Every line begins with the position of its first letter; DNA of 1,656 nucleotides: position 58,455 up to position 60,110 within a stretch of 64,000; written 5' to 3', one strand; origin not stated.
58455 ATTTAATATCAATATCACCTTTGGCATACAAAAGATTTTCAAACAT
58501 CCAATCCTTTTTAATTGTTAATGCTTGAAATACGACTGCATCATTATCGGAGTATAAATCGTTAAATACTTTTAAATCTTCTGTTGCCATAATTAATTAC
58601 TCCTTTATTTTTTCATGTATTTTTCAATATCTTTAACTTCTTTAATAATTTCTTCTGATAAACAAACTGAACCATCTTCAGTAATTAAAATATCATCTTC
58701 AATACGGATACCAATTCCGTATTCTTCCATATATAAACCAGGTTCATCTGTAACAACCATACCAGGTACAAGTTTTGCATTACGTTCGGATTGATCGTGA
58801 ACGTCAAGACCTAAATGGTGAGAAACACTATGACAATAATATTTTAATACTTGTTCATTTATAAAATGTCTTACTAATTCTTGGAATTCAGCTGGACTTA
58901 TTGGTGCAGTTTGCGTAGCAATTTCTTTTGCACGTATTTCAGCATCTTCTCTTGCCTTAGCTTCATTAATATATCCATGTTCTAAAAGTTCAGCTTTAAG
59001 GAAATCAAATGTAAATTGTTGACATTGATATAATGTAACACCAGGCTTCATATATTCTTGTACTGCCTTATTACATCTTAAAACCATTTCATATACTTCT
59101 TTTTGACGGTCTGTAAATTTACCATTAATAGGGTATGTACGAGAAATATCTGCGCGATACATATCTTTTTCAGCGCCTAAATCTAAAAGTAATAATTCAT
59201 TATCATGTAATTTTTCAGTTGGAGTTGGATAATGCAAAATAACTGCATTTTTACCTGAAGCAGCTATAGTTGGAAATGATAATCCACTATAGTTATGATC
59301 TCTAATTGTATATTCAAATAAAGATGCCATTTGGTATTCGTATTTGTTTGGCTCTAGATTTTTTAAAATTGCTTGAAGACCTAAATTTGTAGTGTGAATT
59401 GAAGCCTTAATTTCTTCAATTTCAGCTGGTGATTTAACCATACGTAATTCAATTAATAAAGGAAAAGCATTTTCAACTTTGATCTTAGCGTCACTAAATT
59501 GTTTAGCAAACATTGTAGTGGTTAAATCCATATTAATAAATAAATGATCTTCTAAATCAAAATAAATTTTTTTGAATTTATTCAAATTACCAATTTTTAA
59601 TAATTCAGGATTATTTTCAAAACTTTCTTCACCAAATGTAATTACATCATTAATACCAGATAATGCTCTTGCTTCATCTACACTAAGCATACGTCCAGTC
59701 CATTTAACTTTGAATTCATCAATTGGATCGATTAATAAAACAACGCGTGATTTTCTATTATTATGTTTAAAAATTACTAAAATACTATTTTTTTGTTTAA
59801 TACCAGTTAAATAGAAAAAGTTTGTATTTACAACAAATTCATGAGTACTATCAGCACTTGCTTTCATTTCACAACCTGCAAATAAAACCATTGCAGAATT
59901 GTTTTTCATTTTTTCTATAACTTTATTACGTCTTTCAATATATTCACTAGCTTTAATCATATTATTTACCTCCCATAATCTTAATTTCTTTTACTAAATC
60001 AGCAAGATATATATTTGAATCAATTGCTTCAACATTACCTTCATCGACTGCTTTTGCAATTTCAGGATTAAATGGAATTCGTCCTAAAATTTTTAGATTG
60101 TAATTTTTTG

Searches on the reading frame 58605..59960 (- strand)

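Call 69: search_protein_families(library=pfam, proteins=[window:58605-59960:-], max_evalue=0.00001)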
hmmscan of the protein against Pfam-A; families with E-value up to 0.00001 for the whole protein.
window:58605-59960:- (451 aa): 2 families
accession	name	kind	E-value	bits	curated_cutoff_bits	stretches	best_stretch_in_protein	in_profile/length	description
PF00557.29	Peptidase_M24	-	7.8e-50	170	23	1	183-428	2-208/208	Metallopeptidase family M24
PF05195.22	AMP_N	-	1.1e-24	86.9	24.6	1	7-109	1-103/121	Aminopeptidase P, N-terminal domain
